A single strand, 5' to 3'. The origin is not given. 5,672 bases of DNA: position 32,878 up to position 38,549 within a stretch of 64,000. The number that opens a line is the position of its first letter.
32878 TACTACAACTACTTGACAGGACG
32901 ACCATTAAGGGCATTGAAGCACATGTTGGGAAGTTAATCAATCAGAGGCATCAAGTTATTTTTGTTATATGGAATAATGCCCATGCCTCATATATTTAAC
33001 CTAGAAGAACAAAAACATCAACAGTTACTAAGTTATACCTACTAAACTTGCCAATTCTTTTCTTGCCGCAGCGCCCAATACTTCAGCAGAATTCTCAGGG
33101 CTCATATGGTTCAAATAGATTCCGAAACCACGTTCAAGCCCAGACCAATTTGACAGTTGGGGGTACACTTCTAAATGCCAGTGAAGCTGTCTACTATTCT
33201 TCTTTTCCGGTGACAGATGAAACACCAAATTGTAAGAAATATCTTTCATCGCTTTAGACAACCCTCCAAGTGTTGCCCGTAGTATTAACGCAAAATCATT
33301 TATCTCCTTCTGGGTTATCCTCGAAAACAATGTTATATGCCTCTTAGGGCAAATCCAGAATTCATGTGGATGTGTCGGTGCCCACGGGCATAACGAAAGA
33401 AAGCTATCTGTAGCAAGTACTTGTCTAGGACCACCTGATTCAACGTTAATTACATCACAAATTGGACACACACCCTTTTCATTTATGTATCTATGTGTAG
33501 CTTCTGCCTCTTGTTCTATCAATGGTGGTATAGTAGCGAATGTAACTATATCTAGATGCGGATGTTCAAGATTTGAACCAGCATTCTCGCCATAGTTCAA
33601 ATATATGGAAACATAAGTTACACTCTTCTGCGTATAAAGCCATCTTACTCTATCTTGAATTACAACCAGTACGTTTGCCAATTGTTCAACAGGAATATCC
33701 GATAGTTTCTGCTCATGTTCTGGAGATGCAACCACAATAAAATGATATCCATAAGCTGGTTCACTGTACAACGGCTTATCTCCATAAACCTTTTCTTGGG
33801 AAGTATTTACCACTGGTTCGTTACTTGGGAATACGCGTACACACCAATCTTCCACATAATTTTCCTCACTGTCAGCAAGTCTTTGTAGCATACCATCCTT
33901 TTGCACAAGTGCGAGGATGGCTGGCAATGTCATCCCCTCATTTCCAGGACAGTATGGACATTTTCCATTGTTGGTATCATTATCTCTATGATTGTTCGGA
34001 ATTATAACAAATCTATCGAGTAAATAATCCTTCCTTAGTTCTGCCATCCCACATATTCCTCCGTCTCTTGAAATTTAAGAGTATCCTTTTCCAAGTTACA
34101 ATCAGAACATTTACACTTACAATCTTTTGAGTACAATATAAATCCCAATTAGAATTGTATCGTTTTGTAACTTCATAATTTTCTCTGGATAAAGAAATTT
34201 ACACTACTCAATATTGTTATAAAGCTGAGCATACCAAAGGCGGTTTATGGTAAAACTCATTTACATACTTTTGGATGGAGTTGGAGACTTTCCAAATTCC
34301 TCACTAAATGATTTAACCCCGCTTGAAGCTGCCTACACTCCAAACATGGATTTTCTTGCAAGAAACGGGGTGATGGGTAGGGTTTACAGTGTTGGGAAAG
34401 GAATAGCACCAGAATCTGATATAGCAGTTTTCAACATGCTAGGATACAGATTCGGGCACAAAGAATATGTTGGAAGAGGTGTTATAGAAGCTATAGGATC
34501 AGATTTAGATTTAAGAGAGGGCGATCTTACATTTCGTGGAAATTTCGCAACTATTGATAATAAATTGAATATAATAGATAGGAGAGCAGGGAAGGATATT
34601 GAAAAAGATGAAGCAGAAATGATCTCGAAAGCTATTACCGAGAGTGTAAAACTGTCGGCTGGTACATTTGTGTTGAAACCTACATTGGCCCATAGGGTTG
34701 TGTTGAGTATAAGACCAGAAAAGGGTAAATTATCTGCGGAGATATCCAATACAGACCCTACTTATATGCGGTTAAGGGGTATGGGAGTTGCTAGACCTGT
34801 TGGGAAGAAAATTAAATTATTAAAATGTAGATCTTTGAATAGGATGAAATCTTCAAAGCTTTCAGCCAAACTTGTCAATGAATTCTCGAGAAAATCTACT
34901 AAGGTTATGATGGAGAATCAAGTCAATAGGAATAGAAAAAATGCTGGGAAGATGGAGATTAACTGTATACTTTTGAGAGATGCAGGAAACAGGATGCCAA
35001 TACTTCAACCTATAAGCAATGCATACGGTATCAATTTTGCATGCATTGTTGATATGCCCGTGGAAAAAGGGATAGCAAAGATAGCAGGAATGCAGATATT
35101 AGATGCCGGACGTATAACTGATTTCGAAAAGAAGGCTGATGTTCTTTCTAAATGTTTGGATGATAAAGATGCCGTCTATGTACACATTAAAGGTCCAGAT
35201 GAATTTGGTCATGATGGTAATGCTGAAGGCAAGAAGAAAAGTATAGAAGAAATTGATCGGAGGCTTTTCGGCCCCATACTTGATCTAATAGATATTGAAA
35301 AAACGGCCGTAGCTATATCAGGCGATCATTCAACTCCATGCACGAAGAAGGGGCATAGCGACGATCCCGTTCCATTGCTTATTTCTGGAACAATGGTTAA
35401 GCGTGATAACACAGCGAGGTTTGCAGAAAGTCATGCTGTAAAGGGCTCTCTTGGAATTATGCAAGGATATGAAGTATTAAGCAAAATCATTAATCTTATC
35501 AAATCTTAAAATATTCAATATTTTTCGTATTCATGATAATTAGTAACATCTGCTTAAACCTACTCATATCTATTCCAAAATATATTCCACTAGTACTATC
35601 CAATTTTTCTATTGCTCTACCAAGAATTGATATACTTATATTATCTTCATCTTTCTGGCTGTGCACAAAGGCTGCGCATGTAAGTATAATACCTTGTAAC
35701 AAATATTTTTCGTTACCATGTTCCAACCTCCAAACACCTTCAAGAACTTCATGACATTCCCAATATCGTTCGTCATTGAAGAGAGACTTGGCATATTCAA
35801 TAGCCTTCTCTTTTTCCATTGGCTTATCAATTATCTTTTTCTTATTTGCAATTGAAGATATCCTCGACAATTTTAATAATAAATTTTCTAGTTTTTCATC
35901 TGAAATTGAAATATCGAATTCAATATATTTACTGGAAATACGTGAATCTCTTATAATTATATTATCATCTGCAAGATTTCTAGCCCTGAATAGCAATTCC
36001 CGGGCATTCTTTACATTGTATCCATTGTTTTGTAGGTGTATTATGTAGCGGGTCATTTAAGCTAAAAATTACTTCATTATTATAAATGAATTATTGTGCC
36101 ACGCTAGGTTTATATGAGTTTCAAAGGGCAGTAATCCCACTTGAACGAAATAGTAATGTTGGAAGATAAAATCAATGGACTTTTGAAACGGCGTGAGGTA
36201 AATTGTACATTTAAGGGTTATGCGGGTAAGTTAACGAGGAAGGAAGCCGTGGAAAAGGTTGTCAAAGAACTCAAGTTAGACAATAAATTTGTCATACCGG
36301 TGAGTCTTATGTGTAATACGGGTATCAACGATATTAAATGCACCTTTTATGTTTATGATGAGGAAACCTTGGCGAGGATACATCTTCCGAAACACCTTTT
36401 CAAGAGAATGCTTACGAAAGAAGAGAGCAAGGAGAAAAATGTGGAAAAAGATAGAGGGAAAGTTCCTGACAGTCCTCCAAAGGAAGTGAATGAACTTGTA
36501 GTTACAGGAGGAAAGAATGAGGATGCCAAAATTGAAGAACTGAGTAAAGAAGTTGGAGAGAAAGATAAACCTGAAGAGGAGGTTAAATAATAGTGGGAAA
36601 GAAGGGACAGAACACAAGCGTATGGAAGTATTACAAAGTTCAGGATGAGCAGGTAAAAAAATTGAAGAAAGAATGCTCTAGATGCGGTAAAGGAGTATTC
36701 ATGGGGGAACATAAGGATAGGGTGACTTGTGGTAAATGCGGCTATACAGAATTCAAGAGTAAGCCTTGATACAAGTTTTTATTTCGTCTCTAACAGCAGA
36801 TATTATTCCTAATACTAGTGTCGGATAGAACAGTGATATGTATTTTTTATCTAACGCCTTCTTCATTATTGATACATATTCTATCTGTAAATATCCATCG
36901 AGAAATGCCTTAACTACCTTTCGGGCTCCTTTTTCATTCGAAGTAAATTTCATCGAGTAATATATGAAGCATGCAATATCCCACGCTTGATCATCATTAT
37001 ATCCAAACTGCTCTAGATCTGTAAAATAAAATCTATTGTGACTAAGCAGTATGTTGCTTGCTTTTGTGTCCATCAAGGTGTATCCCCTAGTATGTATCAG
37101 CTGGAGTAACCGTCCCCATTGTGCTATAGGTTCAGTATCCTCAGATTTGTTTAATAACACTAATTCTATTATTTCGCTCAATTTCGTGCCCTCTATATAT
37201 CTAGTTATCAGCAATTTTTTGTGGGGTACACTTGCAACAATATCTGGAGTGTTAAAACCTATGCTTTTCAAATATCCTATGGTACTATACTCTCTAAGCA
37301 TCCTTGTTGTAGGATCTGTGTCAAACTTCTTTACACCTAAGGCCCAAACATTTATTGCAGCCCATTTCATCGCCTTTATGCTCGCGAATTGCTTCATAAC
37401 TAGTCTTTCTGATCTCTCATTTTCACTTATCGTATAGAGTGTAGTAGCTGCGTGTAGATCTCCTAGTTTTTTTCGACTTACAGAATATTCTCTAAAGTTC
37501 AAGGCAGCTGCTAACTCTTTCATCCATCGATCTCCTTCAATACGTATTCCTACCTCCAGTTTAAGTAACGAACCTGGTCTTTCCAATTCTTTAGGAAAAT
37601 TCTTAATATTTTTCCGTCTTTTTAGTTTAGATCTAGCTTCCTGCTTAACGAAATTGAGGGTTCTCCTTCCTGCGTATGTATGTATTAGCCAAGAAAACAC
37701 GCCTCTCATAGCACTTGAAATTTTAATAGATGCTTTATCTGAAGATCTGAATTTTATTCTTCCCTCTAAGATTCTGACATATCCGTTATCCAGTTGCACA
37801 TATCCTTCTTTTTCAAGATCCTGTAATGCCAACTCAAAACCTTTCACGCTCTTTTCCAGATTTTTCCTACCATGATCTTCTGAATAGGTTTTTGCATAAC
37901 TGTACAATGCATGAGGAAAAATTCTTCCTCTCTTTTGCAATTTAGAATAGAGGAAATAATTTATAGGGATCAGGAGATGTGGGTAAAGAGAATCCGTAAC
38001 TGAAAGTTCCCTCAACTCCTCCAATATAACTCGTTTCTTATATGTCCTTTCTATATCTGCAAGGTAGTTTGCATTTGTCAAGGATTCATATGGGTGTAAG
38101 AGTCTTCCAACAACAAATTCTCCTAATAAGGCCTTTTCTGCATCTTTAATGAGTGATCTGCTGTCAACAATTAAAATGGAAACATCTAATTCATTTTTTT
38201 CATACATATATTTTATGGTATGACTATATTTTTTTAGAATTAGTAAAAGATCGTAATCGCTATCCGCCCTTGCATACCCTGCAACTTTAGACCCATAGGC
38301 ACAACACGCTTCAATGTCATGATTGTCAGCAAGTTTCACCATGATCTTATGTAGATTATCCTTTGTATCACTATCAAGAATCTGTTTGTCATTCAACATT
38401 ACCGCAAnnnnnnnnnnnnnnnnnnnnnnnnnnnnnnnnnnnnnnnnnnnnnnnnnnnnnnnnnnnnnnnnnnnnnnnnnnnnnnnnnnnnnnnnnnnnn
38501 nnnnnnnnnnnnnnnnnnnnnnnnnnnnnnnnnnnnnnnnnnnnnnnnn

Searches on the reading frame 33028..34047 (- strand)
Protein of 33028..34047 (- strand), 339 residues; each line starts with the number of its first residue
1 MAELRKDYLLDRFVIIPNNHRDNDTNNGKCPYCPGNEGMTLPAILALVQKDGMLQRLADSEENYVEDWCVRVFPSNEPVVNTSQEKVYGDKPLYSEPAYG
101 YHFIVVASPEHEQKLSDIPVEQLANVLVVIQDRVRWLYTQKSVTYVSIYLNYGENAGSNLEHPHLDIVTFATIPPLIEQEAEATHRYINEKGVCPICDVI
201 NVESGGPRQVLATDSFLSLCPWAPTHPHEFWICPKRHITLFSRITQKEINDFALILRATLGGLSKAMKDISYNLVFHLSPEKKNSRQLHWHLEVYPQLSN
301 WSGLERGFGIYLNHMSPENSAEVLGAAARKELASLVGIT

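Call 29: search_protein_families(library=pfam, proteins=[window:33028-34047:-])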
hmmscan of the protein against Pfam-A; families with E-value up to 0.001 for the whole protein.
window:33028-34047:- (339 aa): 4 families
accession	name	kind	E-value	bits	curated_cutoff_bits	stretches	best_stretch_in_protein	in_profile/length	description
PF01230.28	HIT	-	1.6e-07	32.3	21.5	0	95-168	21-93/98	HIT domain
PF01087.27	GalP_UDP_transf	-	3.3e-07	31.3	22.1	1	84-166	93-176/184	Galactose-1-phosphate uridyl transferase, N-terminal domain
PF16268.10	DUF4921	-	1.1e-05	25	28.5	1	120-320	197-389/425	Domain of unknown function (DUF4921)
PF16285.10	DUF4931_N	-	8.5e-05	23.1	24.1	1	102-171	53-122/124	Domain of unknown function (DUF4931) N-terminal domain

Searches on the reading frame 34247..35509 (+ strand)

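Call 29: search_protein_families(library=pfam, proteins=[window:34247-35509:+])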
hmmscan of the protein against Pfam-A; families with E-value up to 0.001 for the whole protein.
window:34247-35509:+ (420 aa): 2 families
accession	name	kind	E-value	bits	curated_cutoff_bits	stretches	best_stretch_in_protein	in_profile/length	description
PF10143.14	PhosphMutase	-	4e-37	128.1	21.5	1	38-227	1-170/170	2,3-bisphosphoglycerate-independent phosphoglycerate mutase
PF01676.23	Metalloenzyme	-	2.1e-32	113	24.3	1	4-407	3-242/252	Metalloenzyme superfamily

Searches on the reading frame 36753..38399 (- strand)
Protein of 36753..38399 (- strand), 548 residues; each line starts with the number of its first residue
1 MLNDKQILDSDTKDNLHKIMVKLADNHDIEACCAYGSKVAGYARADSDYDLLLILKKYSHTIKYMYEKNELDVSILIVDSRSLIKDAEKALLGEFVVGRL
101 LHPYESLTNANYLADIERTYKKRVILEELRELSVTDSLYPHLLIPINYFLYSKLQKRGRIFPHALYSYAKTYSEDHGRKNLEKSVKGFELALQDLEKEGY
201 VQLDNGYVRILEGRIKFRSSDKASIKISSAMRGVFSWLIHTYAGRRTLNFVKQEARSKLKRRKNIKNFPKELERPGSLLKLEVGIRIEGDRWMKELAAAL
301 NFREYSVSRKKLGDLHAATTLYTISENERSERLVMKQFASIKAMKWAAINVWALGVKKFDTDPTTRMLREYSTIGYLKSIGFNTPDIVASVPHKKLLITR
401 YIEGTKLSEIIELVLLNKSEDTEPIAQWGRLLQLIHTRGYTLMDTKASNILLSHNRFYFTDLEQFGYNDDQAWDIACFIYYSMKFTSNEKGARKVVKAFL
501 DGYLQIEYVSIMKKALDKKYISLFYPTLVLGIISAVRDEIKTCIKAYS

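Call 30: search_protein_families(library=pfam, proteins=[window:36753-38399:-])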
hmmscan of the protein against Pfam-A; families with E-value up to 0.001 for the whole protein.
window:36753-38399:- (548 aa): 1 family
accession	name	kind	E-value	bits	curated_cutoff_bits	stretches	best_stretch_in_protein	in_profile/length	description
PF18765.7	Polbeta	-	1.4e-06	28.8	26.9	1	18-73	2-57/93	Polymerase beta, Nucleotidyltransferase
